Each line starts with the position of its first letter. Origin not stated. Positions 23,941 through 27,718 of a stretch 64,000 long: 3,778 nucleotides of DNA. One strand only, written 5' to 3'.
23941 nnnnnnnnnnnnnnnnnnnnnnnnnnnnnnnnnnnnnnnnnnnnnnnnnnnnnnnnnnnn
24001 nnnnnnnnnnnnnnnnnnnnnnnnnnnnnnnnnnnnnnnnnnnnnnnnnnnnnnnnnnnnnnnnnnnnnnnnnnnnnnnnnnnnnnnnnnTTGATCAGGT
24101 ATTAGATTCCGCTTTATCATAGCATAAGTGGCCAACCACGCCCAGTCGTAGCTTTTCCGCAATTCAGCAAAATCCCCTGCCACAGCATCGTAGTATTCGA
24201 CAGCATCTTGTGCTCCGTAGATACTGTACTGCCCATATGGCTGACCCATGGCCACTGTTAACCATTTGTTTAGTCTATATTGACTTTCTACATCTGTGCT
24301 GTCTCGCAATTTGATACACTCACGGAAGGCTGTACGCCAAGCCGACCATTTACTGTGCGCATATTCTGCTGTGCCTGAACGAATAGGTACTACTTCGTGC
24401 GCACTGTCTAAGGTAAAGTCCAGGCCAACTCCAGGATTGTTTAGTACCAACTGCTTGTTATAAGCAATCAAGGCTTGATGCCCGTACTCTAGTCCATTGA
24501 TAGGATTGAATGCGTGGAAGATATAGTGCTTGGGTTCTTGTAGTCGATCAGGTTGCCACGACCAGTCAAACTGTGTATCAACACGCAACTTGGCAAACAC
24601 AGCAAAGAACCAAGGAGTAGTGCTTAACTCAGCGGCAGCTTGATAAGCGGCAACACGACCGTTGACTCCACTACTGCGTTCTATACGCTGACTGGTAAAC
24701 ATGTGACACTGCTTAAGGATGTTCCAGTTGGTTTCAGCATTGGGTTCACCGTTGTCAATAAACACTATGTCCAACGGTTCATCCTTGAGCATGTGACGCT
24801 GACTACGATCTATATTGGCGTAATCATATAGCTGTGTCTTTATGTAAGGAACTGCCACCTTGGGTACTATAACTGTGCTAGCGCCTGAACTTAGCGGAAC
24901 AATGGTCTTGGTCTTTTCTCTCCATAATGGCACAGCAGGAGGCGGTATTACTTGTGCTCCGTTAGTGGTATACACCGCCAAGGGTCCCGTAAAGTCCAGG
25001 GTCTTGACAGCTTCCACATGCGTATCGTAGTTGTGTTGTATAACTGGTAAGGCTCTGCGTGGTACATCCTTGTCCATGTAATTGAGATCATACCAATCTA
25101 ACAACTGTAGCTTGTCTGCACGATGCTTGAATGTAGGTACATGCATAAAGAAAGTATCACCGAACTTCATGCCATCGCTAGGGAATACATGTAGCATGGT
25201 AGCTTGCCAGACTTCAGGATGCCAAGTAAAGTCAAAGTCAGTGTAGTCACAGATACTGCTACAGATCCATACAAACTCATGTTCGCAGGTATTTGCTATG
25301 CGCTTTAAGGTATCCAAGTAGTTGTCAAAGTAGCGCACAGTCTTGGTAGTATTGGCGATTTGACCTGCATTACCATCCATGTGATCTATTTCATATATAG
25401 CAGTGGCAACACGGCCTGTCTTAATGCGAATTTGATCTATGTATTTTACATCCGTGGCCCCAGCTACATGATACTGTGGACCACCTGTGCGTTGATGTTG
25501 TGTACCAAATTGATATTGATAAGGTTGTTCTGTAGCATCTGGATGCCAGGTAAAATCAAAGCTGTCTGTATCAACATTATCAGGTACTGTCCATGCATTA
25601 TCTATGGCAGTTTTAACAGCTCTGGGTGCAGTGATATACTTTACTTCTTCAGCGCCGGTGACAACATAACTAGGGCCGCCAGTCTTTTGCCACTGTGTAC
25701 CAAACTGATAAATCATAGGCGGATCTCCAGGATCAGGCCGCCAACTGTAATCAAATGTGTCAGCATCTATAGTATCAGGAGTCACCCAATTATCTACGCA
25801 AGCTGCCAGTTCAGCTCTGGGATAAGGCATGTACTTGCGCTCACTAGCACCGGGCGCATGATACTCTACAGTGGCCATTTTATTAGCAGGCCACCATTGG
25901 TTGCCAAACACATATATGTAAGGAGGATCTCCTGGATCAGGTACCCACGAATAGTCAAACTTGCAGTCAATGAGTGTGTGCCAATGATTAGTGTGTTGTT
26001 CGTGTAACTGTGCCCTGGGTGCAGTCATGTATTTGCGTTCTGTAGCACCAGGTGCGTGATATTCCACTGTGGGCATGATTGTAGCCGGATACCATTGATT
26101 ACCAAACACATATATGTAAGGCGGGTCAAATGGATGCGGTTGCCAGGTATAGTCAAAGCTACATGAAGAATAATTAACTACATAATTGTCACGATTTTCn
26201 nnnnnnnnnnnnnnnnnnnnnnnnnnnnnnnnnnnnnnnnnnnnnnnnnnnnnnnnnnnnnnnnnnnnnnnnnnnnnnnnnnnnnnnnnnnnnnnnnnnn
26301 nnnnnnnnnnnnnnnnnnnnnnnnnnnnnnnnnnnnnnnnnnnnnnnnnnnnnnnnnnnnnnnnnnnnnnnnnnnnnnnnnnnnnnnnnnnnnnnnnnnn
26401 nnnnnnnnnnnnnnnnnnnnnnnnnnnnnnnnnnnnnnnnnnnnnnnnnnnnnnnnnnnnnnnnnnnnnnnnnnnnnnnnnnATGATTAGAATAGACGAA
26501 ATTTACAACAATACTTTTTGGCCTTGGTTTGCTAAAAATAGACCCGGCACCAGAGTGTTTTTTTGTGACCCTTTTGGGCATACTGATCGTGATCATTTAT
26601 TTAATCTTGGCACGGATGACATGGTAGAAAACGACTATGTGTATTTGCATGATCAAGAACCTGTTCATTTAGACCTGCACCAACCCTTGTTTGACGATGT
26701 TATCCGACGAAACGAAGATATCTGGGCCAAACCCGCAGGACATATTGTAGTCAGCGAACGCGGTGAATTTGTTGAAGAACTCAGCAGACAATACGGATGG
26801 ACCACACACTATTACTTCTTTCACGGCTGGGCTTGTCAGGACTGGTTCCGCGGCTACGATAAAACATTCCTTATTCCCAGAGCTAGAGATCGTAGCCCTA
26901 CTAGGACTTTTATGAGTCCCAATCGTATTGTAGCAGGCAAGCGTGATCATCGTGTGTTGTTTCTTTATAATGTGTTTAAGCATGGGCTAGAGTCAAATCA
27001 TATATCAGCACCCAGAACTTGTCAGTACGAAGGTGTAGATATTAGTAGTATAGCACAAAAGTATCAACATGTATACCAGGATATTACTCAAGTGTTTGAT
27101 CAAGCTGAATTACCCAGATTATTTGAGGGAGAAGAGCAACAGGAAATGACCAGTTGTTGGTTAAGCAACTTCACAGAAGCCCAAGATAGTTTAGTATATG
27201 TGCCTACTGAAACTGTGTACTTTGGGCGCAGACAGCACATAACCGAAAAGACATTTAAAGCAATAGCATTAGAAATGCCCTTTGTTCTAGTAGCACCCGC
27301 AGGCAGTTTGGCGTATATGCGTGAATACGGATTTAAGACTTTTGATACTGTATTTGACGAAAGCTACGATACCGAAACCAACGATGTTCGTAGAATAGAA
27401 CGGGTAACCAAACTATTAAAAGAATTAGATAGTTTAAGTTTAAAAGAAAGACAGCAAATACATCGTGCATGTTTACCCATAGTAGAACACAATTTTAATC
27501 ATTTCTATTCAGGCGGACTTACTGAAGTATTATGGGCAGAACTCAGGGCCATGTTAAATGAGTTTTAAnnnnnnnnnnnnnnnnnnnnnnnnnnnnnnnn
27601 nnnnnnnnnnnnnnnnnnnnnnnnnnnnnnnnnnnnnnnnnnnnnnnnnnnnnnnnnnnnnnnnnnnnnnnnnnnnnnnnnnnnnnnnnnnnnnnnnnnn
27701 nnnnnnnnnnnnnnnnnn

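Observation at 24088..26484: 798-aa protein built from 7-8 tandem ~50-residue repeats of unknown type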

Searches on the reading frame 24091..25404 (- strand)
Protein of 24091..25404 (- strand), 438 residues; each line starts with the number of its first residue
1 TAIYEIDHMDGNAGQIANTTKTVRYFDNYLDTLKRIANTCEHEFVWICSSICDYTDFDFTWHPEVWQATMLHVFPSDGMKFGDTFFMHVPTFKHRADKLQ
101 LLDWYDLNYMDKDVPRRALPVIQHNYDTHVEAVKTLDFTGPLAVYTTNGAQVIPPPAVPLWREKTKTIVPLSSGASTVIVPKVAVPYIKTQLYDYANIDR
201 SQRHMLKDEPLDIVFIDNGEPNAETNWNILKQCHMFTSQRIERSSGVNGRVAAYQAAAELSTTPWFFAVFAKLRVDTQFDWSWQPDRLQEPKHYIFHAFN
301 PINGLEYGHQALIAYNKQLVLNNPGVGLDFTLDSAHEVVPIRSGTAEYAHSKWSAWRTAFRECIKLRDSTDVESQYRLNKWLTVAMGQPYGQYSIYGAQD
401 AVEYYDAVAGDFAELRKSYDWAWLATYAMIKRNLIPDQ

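Call 62: find_related_loci(query=A4, collection=genome_contigs, flank=8000)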
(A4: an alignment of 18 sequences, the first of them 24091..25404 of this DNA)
Query A4 (438 aa) in genome_contigs; peptide patterns used: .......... (x = any residue, [..] = any of these).
24 stretches matched a pattern; 6 encode a relative of the query (tblastn E <= 1e-3); 6 distinct loci.
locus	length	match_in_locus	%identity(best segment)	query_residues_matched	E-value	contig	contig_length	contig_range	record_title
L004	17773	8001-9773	65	1-438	0e+0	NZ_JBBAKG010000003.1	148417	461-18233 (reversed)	MAG: Haliscomenobacter sp. isolate EUL_031 ctg3-EUL_031, whole genome shotgun sequence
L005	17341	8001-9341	65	1-438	0e+0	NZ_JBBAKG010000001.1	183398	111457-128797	MAG: Haliscomenobacter sp. isolate EUL_031 ctg1-EUL_031, whole genome shotgun sequence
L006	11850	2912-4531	38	6-427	8e-86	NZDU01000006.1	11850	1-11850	MAG: Candidatus Pacearchaeota archaeon isolate ARS103 33052, whole genome shotgun sequence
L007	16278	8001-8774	43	166-424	7e-62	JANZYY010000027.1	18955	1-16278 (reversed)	MAG: Fischerella sp. isolate SKW105 NODE_27_length_18955_cov_3.614260, whole genome shotgun sequence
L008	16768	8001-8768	27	156-421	6e-22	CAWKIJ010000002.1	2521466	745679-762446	MAG: uncultured Alphaproteobacteria bacterium isolate MFD02979.bin.1.79 genome assembly, contig: contig_24295, whole gen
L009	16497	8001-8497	24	201-366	9e-9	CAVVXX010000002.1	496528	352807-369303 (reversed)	MAG: uncultured Alphaproteobacteria bacterium isolate MFD05442.bin.2.116 genome assembly, contig: contig_25918, whole ge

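Call 65: search_protein_families(library=pfam, proteins=[L008:896-2758:+, L008:2904-5948:+, L008:2808-5984:-, L008:5987-6991:+, L008:7196-8146:+, L008:8046-8849:+, L008:9333-10160:+, L008:10628-11557:+, L008:10754-12631:-, L008:12875-15121:+], max_evalue=0.001)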
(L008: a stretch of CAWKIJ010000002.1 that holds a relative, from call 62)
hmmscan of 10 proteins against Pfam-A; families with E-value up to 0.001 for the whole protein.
L008:896-2758:+ (620 aa): 0 families

L008:2904-5948:+ (1014 aa): 0 families

L008:2808-5984:- (1058 aa): 4 families
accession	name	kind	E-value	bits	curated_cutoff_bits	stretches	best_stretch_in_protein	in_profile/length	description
PF00171.27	Aldedh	-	3e-110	369.4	23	1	574-1031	7-457/461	Aldehyde dehydrogenase family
PF01619.24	Pro_dh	-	2.6e-107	359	27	1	190-489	1-278/278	Proline dehydrogenase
PF14850.11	Pro_dh-DNA_bdg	-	2e-46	157.5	27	1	69-181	2-112/112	DNA-binding domain of Proline dehydrogenase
PF18327.6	PRODH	-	6e-12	46.1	26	1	13-60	1-48/48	Proline utilization A proline dehydrogenase N-terminal domain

L008:5987-6991:+ (334 aa): 5 families
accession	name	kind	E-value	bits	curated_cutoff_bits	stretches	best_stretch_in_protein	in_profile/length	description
PF00561.26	Abhydrolase_1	-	7e-25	88.5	25.8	1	69-228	1-157/245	alpha/beta hydrolase fold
PF12697.13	Abhydrolase_6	-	5.4e-16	60.3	26.3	1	71-321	1-211/217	Alpha/beta hydrolase family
PF12146.15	Hydrolase_4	-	9e-05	22.3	27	1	70-168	6-105/239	Serine aminopeptidase, S33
PF07224.18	Chlorophyllase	-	0.00022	20.6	26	1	65-163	39-140/301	Chlorophyllase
PF00975.26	Thioesterase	-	0.00061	20.5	26.4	0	85-190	17-120/226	Thioesterase domain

L008:7196-8146:+ (316 aa): 0 families

L008:8046-8849:+ (267 aa): 0 families

L008:9333-10160:+ (275 aa): 0 families

L008:10628-11557:+ (309 aa): 0 families

L008:10754-12631:- (625 aa): 13 families
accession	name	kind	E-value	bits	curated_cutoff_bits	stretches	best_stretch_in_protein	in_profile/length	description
PF00211.25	Guanylate_cyc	-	2.8e-16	60.1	21.9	1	14-175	10-181/183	Adenylate and Guanylate cyclase catalytic domain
PF07719.23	TPR_2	-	4.7e-14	51.7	27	1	420-453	1-34/34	Tetratricopeptide repeat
PF13414.12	TPR_11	-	3.5e-13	49.5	26.8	0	539-577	4-42/42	TPR repeat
PF13431.12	TPR_17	-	7.5e-13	48.1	24.4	0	554-583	4-33/34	Tetratricopeptide repeat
PF00515.34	TPR_1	-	2e-12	46.8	27.8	0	420-453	1-34/34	Tetratricopeptide repeat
PF13181.12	TPR_8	-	2.4e-10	40.2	25.7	0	420-453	1-34/34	Tetratricopeptide repeat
PF13428.12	TPR_14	-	3.8e-10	39.9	23.5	0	421-461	2-42/44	Tetratricopeptide repeat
PF13432.12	TPR_16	-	1.2e-09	38.9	32.7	1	536-591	4-59/65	Tetratricopeptide repeat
PF14559.12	TPR_19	-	5.1e-08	33.6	25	0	540-588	2-50/68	Tetratricopeptide repeat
PF13371.12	TPR_9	-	1.7e-07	31.6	35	1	544-592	10-58/73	Tetratricopeptide repeat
PF13424.12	TPR_12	-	4.2e-06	27.3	30.1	0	456-519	5-76/77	Tetratricopeptide repeat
PF13176.12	TPR_7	-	6.4e-06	26.3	27.9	0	567-588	3-24/36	Tetratricopeptide repeat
PF12895.13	ANAPC3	-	0.00027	21.6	27.2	0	514-587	8-80/82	Anaphase-promoting complex, cyclosome, subunit 3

L008:12875-15121:+ (748 aa): 0 families

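Call 89: find_related_loci(query=A4, collection=viral_contigs, flank=10000)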
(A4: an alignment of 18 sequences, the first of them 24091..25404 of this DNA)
Query A4 (438 aa) in viral_contigs; peptide patterns used: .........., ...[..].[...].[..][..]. (x = any residue, [..] = any of these).
600 stretches matched a pattern (row limit reached: there are more); 554 encode a relative of the query (tblastn E <= 1e-3); the best 80 are kept; 80 distinct loci.
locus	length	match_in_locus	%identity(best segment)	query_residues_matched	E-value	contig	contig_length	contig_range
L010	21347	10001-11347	76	1-438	0e+0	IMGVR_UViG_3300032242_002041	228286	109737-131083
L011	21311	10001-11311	74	3-438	0e+0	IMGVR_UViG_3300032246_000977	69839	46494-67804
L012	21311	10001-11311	74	1-438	0e+0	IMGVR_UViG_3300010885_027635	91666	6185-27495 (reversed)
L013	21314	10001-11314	73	1-438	0e+0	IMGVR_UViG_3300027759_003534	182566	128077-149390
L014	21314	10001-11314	74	1-438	0e+0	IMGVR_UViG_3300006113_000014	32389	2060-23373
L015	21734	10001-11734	72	1-437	0e+0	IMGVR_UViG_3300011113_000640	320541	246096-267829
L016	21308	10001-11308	73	1-438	0e+0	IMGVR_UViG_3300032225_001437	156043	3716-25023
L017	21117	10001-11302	73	1-434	0e+0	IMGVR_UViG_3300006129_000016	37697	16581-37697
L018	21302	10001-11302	73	1-434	0e+0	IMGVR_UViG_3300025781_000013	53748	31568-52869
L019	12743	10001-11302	73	1-434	0e+0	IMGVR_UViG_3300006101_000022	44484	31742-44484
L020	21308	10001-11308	71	1-438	0e+0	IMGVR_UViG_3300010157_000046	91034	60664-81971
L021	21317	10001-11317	71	3-438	0e+0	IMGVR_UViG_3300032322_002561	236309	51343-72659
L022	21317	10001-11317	71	3-438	0e+0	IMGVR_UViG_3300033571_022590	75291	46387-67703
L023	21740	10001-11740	70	1-438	0e+0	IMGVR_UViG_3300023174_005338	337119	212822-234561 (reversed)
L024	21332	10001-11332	67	3-438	0e+0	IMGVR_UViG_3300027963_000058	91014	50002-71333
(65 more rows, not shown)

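Call 93: find_homologous_proteins(query=L008:8097-8849:+, max_evalue=0.001)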
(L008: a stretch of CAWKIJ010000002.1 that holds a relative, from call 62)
Query L008:8097-8849:+ (250 aa): 47 proteins with E <= 0.001 among 3180 candidates.
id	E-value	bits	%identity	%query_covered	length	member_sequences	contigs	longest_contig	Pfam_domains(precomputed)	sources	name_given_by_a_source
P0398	8.8e-167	571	100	100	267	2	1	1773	-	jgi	jgi:hypothetical protein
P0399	2.7e-139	480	83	100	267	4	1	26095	-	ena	-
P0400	1.0e-96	341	63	95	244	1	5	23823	-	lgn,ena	-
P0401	1.8e-69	252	47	92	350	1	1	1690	-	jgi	jgi:hypothetical protein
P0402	8.3e-65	236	51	90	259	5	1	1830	-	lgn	-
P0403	5.1e-64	234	51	92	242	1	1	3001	-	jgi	jgi:hypothetical protein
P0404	2.9e-61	225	49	90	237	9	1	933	-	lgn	-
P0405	2.3e-59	219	46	88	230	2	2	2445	-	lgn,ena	-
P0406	2.3e-58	215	51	87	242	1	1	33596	-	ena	-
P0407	1.4e-54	203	45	90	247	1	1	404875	-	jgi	jgi:hypothetical protein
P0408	7.4e-42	161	37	91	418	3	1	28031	-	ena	-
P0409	3.1e-38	149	34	88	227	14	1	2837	-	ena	-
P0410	4.2e-37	146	36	89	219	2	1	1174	-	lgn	-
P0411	5.3e-37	145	39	88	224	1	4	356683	-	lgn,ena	-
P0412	1.4e-36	144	37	90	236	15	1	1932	-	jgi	jgi:hypothetical protein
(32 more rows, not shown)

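Call 95: search_protein_families(library=pfam, alignment_id=A6, max_evalue=1)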
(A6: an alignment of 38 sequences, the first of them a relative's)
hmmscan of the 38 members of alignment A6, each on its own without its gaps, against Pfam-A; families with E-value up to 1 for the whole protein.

A. member 1, P0398 (267 aa): 0 families

B. families by the number of members that match (of 38 scanned): 14 families
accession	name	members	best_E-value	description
PF00535.33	Glycos_transf_2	3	2.6e-05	Glycosyl transferase family 2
PF01527.26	HTH_Tnp_1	2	0.22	Transposase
PF23840.1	Phage_tail_terminator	1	0.008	Phage tail terminator protein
PF12347.13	HJURP_C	1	0.026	Holliday junction regulator protein family C-terminal repeat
PF10910.14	Phage_gene29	1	0.027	Phage gene 29 protein family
PF23151.1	NuiA_2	1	0.053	NuiA-like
PF13641.12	Glyco_tranf_2_3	1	0.055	Glycosyltransferase like family 2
PF07366.18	SnoaL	1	0.062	SnoaL-like polyketide cyclase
PF23919.1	DUF7258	1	0.071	Domain of unknown function (DUF7258)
PF24403.1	iSirtuin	1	0.08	Inactive Sirtuin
PF20816.2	PBV_CP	1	0.093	Picobirnavirus, Capsid protein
PF19968.4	VMAP-M7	1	0.11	vWA-MoxR associated protein middle region (VMAP-M) 7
PF12918.12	TcdB_N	1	0.68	TcdB toxin N-terminal helical domain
PF13653.12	GDPD_2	1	0.69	Glycerophosphoryl diester phosphodiesterase family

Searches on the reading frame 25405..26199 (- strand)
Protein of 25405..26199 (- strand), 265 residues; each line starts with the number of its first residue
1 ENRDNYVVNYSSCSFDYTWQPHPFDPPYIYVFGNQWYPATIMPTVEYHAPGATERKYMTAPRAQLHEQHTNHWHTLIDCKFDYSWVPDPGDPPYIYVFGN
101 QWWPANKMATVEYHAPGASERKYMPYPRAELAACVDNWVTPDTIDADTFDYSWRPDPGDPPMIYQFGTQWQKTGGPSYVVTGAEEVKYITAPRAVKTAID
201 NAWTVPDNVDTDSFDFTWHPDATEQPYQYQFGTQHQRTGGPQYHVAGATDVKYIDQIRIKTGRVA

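Call 68: predict_structure(alignment_id=A3)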
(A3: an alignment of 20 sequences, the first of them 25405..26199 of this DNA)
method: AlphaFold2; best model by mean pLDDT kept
length: 265 residues; sequences in the alignment: 20
mean_pLDDT: 91.9   pTM: 0.77
mean pLDDT of the five models: 91.9, 89.2, 88.8, 88.6, 82.9
residues with pLDDT >= 90: 199; 70-90: 61; 50-70: 4; < 50: 1
segments of 3 or more residues with pLDDT < 50: none
pLDDT, mean of each block of 10 residues (from residue 1): 83 91 94 96 95 96 93 95 93 97 96 96 97 94 91 93 94 93 94 87 88 88 91 89 93 89 66
secondary structure, 60 per line:
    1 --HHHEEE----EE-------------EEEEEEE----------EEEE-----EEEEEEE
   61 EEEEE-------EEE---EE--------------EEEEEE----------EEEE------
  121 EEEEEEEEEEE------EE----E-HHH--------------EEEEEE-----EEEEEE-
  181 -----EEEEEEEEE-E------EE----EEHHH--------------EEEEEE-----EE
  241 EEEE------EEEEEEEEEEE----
elements in order: E6-8 E28-34 E45-48 E54-65 E73-75 E95-100 E111-114 E121-131 E163-168 E174-179 E186-194 E228-233 E239-244 E251-261

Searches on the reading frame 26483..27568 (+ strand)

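Call 8: search_protein_families(library=pfam, proteins=[window:26483-27568:+], max_evalue=0.01)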
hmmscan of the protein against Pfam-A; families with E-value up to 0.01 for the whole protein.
window:26483-27568:+ (361 aa): 1 family
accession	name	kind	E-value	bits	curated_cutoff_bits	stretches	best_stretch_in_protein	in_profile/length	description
PF00674.25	DUP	-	0.001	19.6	23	1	103-124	71-92/102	DUP family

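Call 54: search_protein_families(library=ncbifam, proteins=[window:26483-27568:+], max_evalue=0.1)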
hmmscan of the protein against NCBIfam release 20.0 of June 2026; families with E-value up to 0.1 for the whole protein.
window:26483-27568:+ (361 aa): 0 families
